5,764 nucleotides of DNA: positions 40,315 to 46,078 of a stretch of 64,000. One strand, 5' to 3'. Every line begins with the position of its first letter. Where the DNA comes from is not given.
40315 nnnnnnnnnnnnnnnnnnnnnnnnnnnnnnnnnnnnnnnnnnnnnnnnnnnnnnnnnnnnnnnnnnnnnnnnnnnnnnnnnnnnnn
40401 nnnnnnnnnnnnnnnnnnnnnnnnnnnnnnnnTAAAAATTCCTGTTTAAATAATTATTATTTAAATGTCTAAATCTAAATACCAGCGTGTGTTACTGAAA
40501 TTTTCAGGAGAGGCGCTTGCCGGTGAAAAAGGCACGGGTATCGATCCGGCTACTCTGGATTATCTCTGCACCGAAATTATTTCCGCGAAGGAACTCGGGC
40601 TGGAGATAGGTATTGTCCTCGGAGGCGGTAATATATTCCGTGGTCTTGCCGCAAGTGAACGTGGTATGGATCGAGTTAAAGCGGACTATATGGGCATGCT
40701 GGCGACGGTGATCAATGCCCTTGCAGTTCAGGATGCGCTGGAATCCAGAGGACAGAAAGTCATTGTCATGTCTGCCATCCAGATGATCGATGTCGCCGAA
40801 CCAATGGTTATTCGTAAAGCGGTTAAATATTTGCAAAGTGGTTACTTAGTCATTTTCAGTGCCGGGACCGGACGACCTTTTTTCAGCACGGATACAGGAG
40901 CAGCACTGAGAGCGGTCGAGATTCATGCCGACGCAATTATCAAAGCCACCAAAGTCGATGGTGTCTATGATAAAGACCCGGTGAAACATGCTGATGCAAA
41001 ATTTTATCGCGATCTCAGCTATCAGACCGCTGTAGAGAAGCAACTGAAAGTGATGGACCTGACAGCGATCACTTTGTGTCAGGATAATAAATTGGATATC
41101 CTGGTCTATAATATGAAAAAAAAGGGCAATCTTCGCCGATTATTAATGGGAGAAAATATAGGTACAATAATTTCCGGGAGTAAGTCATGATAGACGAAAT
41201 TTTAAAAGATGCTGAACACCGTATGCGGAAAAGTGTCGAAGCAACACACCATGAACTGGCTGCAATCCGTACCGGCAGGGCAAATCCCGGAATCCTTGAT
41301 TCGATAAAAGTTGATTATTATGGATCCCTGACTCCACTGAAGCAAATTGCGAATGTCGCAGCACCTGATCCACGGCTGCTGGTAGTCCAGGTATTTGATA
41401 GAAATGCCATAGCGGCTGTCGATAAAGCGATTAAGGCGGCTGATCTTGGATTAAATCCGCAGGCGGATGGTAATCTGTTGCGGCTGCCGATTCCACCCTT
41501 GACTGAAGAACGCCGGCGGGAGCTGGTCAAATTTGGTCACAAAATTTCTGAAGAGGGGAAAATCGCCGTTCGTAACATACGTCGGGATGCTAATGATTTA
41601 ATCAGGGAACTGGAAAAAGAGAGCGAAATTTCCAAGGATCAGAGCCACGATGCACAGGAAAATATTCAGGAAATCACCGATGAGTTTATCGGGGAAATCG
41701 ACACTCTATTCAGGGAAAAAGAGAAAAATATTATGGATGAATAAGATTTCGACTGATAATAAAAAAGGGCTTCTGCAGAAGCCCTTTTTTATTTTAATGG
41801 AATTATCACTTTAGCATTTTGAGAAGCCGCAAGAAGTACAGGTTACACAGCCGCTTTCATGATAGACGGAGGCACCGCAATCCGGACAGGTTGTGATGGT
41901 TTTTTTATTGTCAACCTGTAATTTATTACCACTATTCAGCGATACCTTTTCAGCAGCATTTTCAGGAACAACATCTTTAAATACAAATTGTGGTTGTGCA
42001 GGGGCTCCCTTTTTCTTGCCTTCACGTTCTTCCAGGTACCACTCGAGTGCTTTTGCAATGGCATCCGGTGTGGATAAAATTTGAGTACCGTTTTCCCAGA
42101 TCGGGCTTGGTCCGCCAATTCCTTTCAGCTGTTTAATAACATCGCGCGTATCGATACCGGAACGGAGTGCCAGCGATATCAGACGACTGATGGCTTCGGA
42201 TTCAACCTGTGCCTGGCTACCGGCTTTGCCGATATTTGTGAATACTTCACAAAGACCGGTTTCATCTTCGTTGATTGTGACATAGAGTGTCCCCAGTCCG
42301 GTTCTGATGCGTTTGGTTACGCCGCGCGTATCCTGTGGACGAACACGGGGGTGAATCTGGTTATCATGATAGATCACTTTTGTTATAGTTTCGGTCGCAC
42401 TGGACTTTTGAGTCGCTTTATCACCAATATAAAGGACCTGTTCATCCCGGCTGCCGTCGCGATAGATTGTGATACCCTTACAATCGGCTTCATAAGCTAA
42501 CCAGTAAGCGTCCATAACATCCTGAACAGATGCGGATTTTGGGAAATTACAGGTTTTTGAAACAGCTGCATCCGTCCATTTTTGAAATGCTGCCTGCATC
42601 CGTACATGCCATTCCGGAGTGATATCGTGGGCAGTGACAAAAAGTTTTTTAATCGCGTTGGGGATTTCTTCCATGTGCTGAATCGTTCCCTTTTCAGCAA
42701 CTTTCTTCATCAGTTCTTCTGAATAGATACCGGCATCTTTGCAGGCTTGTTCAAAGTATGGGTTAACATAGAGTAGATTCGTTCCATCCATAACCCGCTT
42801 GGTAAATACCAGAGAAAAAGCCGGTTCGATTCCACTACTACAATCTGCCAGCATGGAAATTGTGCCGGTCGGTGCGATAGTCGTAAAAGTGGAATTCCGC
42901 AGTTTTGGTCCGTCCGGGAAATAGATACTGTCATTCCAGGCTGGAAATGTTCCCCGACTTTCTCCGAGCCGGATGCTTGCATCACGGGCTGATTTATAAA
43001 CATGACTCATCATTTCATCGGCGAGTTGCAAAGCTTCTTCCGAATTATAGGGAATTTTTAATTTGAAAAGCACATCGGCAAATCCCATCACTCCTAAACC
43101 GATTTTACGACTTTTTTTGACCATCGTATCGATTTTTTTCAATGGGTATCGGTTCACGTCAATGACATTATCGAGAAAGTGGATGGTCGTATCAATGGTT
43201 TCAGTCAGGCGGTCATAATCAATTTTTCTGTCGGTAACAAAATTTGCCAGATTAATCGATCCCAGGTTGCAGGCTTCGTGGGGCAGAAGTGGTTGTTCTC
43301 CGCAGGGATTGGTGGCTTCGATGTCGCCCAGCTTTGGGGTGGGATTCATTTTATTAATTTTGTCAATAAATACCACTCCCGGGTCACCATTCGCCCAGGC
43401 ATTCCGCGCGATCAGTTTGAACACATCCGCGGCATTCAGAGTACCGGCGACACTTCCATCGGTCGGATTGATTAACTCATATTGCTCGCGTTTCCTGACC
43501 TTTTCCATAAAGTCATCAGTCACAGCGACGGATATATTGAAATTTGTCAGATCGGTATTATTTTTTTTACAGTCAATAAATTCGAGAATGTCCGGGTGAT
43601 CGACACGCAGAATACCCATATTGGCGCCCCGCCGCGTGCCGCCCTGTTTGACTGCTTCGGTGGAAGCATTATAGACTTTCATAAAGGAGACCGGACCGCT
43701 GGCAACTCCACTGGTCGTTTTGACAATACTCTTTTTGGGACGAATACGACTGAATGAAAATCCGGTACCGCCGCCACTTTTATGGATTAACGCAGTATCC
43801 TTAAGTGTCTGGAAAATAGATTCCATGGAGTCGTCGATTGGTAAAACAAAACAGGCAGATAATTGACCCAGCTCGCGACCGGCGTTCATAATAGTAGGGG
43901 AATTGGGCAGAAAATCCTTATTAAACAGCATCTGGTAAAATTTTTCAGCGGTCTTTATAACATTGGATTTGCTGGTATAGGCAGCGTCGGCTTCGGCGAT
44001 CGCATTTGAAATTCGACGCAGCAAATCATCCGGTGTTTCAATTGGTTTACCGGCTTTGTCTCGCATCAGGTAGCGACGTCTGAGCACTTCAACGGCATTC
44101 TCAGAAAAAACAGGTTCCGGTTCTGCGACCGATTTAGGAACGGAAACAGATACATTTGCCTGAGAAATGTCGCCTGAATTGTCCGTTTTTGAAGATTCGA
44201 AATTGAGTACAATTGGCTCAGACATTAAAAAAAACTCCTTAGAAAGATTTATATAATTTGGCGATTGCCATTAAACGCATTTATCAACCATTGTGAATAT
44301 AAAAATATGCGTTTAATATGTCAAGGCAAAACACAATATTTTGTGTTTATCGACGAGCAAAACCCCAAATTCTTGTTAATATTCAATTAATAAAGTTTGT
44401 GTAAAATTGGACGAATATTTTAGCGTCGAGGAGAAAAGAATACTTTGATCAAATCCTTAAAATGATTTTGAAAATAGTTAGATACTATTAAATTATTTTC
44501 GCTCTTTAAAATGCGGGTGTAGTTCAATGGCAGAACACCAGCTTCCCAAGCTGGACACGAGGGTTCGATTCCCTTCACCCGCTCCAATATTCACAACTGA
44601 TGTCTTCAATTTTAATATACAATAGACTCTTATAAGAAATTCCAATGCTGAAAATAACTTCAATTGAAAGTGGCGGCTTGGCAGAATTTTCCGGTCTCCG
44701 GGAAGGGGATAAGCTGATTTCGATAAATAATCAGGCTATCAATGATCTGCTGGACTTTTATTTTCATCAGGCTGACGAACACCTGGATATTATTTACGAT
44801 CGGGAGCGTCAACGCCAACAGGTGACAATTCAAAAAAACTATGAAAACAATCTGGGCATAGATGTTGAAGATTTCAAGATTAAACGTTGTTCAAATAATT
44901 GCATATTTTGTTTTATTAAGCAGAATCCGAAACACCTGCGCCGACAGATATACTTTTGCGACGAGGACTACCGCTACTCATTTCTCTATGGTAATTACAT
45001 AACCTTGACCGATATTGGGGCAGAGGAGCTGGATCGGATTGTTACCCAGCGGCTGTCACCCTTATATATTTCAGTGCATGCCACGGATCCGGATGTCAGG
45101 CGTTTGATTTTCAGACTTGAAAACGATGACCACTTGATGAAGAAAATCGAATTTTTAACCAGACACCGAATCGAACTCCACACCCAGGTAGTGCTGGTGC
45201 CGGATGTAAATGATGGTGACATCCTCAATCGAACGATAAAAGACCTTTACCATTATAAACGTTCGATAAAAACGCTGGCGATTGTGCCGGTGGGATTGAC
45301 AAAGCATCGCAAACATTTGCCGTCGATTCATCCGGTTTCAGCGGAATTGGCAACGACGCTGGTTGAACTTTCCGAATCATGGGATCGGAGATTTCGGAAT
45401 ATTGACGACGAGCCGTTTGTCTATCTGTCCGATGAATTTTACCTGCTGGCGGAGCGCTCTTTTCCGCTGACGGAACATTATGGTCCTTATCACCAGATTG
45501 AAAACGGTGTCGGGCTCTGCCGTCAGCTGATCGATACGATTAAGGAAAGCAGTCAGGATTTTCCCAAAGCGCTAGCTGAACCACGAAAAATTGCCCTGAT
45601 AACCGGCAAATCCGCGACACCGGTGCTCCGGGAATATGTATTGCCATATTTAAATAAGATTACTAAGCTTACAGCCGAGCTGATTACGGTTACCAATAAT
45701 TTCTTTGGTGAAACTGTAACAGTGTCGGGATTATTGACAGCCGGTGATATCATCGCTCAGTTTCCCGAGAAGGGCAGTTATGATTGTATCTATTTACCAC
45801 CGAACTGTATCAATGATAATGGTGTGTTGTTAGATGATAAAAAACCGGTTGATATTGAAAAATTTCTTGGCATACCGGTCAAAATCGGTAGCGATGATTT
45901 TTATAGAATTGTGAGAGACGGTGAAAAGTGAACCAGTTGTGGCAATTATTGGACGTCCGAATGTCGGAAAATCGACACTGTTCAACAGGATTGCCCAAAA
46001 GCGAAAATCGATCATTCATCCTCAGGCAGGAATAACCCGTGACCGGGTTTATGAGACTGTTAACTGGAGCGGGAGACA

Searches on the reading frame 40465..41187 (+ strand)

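Call 12: search_protein_families(library=pfam, proteins=[window:40465-41187:+], max_evalue=0.00001)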
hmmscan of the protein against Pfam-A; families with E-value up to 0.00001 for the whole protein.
window:40465-41187:+ (241 aa): 1 family
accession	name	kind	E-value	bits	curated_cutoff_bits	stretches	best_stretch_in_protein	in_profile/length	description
PF00696.33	AA_kinase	-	2e-33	116.5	24.9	1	8-216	2-234/234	Amino acid kinase family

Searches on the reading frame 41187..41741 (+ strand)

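Call 12: search_protein_families(library=pfam, proteins=[window:41187-41741:+], max_evalue=0.00001)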
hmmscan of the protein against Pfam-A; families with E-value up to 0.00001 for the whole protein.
window:41187-41741:+ (185 aa): 1 family
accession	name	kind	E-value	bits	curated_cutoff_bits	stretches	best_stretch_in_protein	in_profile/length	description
PF01765.24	RRF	-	3e-66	222.7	29.7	1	21-183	2-164/164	Ribosome recycling factor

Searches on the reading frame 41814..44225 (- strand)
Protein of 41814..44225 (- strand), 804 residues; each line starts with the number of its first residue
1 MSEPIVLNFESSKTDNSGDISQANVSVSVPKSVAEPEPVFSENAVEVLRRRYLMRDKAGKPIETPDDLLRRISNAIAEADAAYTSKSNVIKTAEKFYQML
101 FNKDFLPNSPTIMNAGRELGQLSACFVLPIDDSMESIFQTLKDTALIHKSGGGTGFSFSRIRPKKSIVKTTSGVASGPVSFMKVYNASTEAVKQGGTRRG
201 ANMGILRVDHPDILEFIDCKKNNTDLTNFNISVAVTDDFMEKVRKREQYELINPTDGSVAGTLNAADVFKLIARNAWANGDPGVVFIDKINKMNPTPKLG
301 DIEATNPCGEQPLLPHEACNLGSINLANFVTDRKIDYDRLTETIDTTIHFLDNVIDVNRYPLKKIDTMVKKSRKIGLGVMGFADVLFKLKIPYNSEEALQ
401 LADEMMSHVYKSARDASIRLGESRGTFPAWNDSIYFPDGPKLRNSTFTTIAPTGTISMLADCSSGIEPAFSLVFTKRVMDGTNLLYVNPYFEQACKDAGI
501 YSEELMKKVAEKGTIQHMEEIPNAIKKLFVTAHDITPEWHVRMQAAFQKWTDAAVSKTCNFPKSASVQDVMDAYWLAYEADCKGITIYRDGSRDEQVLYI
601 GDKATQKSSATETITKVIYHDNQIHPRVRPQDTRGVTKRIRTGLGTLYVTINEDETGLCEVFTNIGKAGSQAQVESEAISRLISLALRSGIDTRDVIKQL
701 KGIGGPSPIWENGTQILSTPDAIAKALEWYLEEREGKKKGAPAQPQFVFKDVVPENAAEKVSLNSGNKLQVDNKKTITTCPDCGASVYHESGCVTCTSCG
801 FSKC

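Call 12: search_protein_families(library=pfam, proteins=[window:41814-44225:-], max_evalue=0.00001)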
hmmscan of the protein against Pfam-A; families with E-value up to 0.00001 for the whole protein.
window:41814-44225:- (804 aa): 3 families
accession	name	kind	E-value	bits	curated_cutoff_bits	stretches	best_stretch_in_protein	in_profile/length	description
PF02867.20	Ribonuc_red_lgC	-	2.2e-145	485.7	23.9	2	123-435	1-344/523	Ribonucleotide reductase, barrel domain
PF00317.26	Ribonuc_red_lgN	-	7e-22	77.7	28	1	40-120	3-77/77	Ribonucleotide reductase, all-alpha domain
PF12637.14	TSCPD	-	1.3e-21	77.1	22.8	1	638-731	5-88/88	TSCPD domain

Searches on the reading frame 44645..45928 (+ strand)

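Call 12: search_protein_families(library=pfam, proteins=[window:44645-45928:+], max_evalue=0.00001)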
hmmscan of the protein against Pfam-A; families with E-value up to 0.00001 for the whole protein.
window:44645-45928:+ (428 aa): 4 families
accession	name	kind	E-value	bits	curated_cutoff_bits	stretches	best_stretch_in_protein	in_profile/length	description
PF04459.17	DUF512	-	4.2e-57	193.1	25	1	214-414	1-199/202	Protein of unknown function (DUF512)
PF19238.5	Radical_SAM_2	-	3.4e-55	186.3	26.7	1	64-210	1-150/151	Radical SAM-like domain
PF00595.29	PDZ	-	5.6e-06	27.1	23.2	0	3-35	28-60/81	PDZ domain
PF17820.7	PDZ_6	-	9.1e-06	25.8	27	0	4-37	2-35/54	PDZ domain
